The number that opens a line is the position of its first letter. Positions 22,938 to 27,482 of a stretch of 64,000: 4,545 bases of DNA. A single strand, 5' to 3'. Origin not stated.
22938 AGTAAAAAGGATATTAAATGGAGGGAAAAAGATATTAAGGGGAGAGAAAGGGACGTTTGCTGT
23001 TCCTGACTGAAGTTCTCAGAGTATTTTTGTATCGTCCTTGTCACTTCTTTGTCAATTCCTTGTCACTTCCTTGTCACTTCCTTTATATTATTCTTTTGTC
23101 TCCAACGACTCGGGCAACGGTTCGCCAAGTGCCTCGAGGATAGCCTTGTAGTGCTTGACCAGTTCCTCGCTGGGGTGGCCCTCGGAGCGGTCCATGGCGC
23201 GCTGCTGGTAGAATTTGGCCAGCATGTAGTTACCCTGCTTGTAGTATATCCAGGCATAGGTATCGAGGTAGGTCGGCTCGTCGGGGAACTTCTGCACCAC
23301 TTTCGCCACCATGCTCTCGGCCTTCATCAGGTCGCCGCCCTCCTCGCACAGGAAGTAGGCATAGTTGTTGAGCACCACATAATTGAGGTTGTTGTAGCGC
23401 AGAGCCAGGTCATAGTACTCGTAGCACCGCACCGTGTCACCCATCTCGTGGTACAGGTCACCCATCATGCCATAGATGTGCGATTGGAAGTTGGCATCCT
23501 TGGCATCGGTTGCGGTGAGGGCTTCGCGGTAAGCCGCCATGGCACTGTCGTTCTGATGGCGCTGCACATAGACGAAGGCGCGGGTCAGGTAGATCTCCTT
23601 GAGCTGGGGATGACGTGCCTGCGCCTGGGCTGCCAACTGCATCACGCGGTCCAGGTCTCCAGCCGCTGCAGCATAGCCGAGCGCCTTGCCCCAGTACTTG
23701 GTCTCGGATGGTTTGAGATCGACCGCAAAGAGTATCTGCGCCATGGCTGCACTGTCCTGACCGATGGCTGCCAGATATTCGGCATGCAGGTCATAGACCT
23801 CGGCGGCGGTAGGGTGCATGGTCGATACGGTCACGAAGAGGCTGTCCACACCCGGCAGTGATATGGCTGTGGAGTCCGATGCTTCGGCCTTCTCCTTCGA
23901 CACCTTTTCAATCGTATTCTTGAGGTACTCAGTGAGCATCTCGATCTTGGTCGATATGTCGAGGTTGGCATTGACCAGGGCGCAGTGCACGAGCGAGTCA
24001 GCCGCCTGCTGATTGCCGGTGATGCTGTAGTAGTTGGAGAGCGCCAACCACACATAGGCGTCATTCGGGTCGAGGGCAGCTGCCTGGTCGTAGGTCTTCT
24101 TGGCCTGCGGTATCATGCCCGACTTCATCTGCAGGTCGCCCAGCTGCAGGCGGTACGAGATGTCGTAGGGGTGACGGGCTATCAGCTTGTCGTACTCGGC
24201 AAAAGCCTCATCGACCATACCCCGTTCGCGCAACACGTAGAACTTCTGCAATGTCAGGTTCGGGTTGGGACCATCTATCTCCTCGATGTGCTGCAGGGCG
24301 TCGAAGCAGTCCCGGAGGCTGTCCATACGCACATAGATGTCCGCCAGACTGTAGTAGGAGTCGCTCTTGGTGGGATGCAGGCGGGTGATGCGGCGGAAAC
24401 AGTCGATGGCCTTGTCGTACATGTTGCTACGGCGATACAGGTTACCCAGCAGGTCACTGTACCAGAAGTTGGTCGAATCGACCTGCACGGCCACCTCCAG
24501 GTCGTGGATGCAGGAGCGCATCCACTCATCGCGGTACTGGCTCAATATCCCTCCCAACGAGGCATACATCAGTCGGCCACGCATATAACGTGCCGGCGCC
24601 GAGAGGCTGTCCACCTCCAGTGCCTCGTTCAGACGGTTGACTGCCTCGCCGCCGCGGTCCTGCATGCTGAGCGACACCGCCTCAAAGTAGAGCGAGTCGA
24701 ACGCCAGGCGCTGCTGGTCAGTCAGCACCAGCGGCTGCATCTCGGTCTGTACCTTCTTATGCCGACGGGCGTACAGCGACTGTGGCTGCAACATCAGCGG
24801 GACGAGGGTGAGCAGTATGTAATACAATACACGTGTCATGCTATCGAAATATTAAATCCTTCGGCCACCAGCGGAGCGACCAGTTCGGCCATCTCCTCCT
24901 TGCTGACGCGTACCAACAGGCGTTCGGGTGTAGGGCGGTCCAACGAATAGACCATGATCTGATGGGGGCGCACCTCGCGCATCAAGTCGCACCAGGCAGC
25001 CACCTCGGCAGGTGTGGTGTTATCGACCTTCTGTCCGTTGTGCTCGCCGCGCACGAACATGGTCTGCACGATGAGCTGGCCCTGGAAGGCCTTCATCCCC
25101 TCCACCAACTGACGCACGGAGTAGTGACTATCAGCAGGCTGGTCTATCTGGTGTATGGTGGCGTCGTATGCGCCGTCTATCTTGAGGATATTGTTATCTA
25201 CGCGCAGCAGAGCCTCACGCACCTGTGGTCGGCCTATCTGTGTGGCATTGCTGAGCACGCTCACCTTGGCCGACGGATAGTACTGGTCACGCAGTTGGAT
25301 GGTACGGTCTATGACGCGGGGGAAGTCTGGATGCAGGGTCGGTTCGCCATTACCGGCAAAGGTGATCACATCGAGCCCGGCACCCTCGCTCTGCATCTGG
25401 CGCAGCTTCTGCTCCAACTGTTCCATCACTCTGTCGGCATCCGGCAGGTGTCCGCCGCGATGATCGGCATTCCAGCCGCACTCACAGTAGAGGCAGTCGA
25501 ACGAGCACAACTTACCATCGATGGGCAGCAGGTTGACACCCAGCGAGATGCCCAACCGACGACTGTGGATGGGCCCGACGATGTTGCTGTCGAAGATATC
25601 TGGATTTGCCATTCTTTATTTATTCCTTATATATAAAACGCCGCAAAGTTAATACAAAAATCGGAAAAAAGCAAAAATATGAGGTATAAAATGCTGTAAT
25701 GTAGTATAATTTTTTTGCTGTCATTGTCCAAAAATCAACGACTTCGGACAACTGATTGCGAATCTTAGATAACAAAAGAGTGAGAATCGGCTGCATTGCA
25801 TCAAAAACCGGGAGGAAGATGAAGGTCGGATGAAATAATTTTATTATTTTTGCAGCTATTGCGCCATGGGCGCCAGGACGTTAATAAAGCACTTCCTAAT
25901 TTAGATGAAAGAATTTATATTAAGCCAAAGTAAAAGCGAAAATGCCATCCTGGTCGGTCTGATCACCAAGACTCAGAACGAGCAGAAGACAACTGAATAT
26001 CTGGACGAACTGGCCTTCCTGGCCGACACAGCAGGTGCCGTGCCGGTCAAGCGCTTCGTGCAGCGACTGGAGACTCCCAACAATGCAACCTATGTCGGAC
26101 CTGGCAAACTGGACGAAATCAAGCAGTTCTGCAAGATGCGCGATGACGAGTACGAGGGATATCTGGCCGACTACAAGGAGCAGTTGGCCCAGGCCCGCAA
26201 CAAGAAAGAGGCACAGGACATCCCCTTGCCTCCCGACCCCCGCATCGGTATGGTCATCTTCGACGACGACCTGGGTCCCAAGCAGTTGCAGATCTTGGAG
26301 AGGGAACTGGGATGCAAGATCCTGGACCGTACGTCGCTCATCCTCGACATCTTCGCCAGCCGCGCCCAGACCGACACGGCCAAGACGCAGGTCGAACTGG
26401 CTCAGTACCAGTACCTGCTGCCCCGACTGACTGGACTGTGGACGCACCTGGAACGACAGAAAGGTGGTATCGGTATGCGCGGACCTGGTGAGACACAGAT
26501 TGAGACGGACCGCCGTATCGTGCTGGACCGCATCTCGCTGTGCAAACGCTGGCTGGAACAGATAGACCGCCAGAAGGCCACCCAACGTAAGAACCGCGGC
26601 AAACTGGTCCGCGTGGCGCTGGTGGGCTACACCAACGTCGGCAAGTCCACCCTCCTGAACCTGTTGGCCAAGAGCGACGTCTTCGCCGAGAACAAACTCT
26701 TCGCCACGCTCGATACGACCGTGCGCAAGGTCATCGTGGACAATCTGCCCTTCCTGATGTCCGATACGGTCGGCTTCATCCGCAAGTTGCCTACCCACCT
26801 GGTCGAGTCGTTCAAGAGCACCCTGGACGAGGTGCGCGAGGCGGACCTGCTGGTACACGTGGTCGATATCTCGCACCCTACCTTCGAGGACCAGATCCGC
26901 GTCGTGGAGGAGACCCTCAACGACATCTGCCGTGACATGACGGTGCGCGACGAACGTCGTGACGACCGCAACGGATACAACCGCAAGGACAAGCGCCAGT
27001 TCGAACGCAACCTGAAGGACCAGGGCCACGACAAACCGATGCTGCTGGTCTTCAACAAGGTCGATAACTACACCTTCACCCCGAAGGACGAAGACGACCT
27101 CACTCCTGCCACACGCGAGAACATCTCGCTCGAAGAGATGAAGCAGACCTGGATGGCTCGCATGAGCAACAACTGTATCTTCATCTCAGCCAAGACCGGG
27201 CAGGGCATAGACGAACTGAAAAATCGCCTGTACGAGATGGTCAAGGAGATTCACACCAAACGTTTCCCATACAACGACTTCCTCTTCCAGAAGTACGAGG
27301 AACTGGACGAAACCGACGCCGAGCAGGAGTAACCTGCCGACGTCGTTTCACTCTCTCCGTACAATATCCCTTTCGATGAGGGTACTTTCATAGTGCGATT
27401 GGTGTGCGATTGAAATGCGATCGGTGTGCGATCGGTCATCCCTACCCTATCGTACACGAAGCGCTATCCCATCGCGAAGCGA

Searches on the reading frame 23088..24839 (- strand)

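Call 18: search_protein_families(library=pfam, proteins=[window:23088-24839:-])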
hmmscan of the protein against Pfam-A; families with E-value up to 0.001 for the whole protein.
window:23088-24839:- (583 aa): 19 families
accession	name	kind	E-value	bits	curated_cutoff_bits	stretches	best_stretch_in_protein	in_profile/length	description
PF13431.12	TPR_17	-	1.6e-24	84.5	24.4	1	250-280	2-32/34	Tetratricopeptide repeat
PF13428.12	TPR_14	-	4.6e-23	79.8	23.5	0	230-267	4-41/44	Tetratricopeptide repeat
PF07719.23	TPR_2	-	3.1e-21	74.1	27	1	130-157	6-33/34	Tetratricopeptide repeat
PF14559.12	TPR_19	-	6.8e-20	71.6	25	1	204-268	2-66/68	Tetratricopeptide repeat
PF13414.12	TPR_11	-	2.9e-17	62.5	26.8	1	132-172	1-41/42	TPR repeat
PF13181.12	TPR_8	-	1.6e-15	56.3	25.7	0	130-156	6-32/34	Tetratricopeptide repeat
PF00515.34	TPR_1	-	3.1e-15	55.7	27.8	1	131-157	7-33/34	Tetratricopeptide repeat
PF23914.1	TPR_CcmH_CycH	-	4.1e-13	49.9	42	0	458-547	55-146/158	Cytochrome c-type biogenesis protein H TPR domain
PF13424.12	TPR_12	-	7e-11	42.6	30.1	0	127-154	47-74/77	Tetratricopeptide repeat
PF13432.12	TPR_16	-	1.3e-09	38.8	32.7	0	231-279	1-49/65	Tetratricopeptide repeat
PF17874.7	TPR_MalT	-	2.7e-08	33.9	45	1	415-518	2-110/336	MalT-like TPR region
PF13174.12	TPR_6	-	2.8e-07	31.2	26.3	0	131-157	6-32/33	Tetratricopeptide repeat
PF13371.12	TPR_9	-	1.1e-06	28.9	35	0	131-184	1-54/73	Tetratricopeptide repeat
PF13429.12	TPR_15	-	1.7e-06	28.1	26.2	0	378-448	108-180/280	Tetratricopeptide repeat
PF12895.13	ANAPC3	-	8e-06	26.5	27.2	0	130-184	28-81/82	Anaphase-promoting complex, cyclosome, subunit 3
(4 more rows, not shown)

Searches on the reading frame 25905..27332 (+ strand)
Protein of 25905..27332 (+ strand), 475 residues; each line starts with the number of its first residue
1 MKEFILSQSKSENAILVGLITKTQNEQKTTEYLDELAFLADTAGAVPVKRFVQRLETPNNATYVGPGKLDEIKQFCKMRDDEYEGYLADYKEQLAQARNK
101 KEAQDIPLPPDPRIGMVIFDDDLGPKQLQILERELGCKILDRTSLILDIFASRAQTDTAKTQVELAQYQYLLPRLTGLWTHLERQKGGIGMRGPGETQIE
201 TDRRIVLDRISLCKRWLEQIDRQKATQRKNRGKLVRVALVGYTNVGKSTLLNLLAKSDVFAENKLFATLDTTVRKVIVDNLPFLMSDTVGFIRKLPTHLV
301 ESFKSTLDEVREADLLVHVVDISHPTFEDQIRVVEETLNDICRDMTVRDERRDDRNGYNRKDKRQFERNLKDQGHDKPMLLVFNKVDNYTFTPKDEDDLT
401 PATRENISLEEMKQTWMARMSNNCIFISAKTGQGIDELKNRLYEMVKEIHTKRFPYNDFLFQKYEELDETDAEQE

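Call 20: find_homologous_proteins(query=window:25905-27332:+, max_evalue=1e-30)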
Query window:25905-27332:+ (475 aa): 8000 proteins with E <= 1e-30 among 8000 candidates; the best 120 are listed.
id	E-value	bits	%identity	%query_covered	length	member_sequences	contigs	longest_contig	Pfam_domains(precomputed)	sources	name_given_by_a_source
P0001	0.0e+0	1064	100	100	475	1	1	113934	PF01926.30,PF13167.12,PF16360.11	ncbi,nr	ncbi:MAG: GTPase HflX [Bacteroidales bacterium]|nr:GTPase HflX [Bacteroidales bacterium]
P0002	0.0e+0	1057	99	100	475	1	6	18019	PF01926.30,PF13167.12,PF16360.11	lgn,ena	-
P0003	0.0e+0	1013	95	100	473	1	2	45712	PF01926.30,PF13167.12,PF16360.11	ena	-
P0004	0.0e+0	1012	95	100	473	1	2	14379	PF01926.30,PF13167.12,PF16360.11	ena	-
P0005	0.0e+0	1009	95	99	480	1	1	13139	PF01926.30,PF13167.12,PF16360.11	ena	-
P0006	1.6e-298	1008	95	98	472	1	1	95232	PF01926.30,PF13167.12,PF16360.11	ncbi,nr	ncbi:MAG: GTPase HflX [Bacteroidales bacterium]|nr:GTPase HflX [Bacteroidales bacterium]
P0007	1.7e-298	1008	95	98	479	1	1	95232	PF01926.30,PF13167.12,PF16360.11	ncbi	-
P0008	4.8e-298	1007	95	98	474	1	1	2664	PF01926.30,PF13167.12,PF16360.11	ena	-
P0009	9.3e-298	1006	94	100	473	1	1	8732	PF01926.30,PF13167.12,PF16360.11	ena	-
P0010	9.4e-298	1006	94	99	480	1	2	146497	PF01926.30,PF13167.12,PF16360.11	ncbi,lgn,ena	-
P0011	9.8e-298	1006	94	99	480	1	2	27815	PF01926.30,PF13167.12,PF16360.11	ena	-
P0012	1.3e-297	1005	94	100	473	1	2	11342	PF01926.30,PF13167.12,PF16360.11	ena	-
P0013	2.7e-297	1004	95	99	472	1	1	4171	PF01926.30,PF13167.12,PF16360.11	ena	-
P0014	3.2e-297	1004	94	100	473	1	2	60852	PF01926.30,PF13167.12,PF16360.11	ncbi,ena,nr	ncbi:MAG: GTPase HflX [Bacteroidales bacterium]|nr:GTPase HflX [Bacteroidales bacterium]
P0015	3.2e-297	1004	94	100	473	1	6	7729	PF01926.30,PF13167.12,PF16360.11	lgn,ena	-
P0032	2.5e-283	958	90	99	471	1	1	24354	PF01926.30,PF13167.12,PF02421.25,PF16360.11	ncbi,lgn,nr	ncbi:MAG: GTPase HflX [Bacteroidales bacterium]|nr:GTPase HflX [Candidatus Liminaster caballi]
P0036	1.9e-275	932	87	98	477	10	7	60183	PF01926.30,PF13167.12,PF16360.11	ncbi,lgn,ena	-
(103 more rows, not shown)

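Call 21: find_encoding_contigs(protein=P0002, flank=10000, max_places=2)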
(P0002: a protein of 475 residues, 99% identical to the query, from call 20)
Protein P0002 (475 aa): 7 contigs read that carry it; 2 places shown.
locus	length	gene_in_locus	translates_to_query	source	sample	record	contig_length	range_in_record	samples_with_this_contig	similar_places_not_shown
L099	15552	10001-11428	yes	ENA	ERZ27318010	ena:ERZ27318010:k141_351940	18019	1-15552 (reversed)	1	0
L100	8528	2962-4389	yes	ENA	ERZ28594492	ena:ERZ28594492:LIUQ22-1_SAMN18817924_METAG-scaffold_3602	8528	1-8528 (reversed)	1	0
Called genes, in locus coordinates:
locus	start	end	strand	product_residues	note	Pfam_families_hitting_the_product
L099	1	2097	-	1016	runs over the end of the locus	PF07494:Reg_prop (faint), PF08450:SGL (faint), PF07495:Y_Y_Y (weak), PF12833:HTH_18, PF00165:HTH_AraC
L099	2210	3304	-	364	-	PF01041:DegT_DnrJ_EryC1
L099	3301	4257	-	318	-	-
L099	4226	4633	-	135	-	PF05523:FdtA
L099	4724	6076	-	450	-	PF01551:Peptidase_M23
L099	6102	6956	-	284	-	PF14125:DUF4292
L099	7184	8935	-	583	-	PF13371:TPR_9 (faint), PF23914:TPR_CcmH_CycH (faint), PF25064:ARM_TT21_5th (faint), PF13429:TPR_15 (faint), PF17874:TPR_MalT (faint), PF00515:TPR_1 (faint), PF07719:TPR_2 (faint), PF14559:TPR_19, +8 more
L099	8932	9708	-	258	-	PF04055:Radical_SAM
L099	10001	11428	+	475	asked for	PF13167:GTP-bdg_N, PF16360:GTP-bdg_M, PF01926:MMR_HSR1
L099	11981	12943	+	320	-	PF00892:EamA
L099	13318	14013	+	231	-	PF01925:TauE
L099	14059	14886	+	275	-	-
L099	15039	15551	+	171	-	?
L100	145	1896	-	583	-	PF13371:TPR_9 (faint), PF23914:TPR_CcmH_CycH (faint), PF25064:ARM_TT21_5th (faint), PF13429:TPR_15 (faint), PF17874:TPR_MalT (faint), PF00515:TPR_1 (faint), PF07719:TPR_2 (faint), PF14559:TPR_19, +8 more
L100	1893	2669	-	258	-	PF04055:Radical_SAM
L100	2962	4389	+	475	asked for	PF13167:GTP-bdg_N, PF16360:GTP-bdg_M, PF01926:MMR_HSR1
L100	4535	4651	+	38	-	-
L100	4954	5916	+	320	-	PF00892:EamA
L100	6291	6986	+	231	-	PF01925:TauE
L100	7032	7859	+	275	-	-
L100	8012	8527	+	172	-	?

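Call 22: find_encoding_contigs(protein=P0010, flank=10000, max_places=1)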
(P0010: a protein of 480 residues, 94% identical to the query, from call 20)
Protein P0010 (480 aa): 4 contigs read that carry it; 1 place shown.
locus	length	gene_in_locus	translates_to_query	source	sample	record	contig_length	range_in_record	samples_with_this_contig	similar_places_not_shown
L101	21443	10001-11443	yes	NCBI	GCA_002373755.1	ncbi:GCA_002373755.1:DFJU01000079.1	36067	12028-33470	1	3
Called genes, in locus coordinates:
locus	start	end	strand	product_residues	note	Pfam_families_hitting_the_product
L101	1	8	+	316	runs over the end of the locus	-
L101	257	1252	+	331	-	-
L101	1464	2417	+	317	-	-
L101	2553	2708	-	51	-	PF01679:Pmp3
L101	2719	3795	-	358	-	PF01041:DegT_DnrJ_EryC1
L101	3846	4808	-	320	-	PF13480:Acetyltransf_6 (weak)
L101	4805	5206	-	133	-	PF05523:FdtA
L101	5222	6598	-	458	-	PF01551:Peptidase_M23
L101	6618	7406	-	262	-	PF14125:DUF4292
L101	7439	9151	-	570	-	PF25064:ARM_TT21_5th (faint), PF12895:ANAPC3 (faint), PF13424:TPR_12 (faint), PF13429:TPR_15 (faint), PF00515:TPR_1 (faint), PF03704:BTAD (faint), PF14559:TPR_19 (weak), PF23914:TPR_CcmH_CycH (weak), +10 more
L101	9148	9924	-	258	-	PF04055:Radical_SAM (weak)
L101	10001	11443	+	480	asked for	PF13167:GTP-bdg_N, PF16360:GTP-bdg_M, PF01926:MMR_HSR1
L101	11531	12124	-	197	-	PF13505:OMP_b-brl, PF13568:OMP_b-brl_2 (faint)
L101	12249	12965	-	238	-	PF07722:Peptidase_C26, PF00117:GATase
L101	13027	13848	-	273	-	PF01427:Peptidase_M15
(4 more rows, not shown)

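Call 23: find_encoding_contigs(protein=P0032, flank=10000, max_places=1)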
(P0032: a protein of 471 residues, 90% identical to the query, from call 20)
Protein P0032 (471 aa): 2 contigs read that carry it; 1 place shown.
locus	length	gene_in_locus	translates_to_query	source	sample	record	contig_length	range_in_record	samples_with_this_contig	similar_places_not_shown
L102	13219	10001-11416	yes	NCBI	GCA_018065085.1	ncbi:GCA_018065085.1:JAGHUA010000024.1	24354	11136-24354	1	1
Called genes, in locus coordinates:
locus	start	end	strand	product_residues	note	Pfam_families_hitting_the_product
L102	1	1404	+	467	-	PF01235:Na_Ala_symp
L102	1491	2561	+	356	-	PF00149:Metallophos, PF12850:Metallophos_2 (faint)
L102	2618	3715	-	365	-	PF01041:DegT_DnrJ_EryC1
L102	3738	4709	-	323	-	PF13480:Acetyltransf_6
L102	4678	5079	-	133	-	PF05523:FdtA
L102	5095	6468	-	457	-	PF01551:Peptidase_M23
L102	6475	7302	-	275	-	PF14125:DUF4292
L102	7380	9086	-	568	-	PF13174:TPR_6 (faint), PF00515:TPR_1 (faint), PF12895:ANAPC3 (faint), PF07719:TPR_2 (faint), PF13181:TPR_8 (faint), PF13414:TPR_11 (faint), PF13424:TPR_12 (faint), PF23914:TPR_CcmH_CycH (weak), +4 more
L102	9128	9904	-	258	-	PF04055:Radical_SAM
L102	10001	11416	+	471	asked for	PF13167:GTP-bdg_N, PF16360:GTP-bdg_M, PF01926:MMR_HSR1, PF02421:FeoB_N (faint)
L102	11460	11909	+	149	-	-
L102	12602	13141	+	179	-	-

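Call 24: find_encoding_contigs(protein=P0036, flank=10000, max_places=1)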
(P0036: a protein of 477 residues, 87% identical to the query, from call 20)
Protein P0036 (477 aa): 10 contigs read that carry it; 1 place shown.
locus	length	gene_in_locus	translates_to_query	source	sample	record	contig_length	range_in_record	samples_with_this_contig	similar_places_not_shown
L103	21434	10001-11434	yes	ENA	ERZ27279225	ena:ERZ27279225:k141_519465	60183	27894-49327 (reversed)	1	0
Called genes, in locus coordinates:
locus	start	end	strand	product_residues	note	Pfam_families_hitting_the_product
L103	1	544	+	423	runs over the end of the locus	PF13173:AAA_14, PF13635:DUF4143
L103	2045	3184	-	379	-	PF01041:DegT_DnrJ_EryC1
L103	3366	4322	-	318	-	PF13480:Acetyltransf_6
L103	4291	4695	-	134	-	PF05523:FdtA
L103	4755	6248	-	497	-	PF01551:Peptidase_M23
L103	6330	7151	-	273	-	PF14125:DUF4292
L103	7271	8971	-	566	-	PF07719:TPR_2 (faint), PF13174:TPR_6 (faint), PF13424:TPR_12 (faint), PF13428:TPR_14 (faint), PF00515:TPR_1 (faint), PF13432:TPR_16 (faint), PF14559:TPR_19, PF23914:TPR_CcmH_CycH (weak), +3 more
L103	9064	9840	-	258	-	PF04055:Radical_SAM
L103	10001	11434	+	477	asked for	PF13167:GTP-bdg_N, PF16360:GTP-bdg_M, PF01926:MMR_HSR1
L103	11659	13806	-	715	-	PF02922:CBM_48, PF00128:Alpha-amylase, PF02806:Alpha-amylase_C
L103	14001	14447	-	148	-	PF04074:DUF386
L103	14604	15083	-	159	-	-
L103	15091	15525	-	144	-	-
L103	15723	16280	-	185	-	PF04542:Sigma70_r2, PF08281:Sigma70_r4_2, PF04545:Sigma70_r4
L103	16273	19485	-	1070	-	PF12705:PDDEXK_1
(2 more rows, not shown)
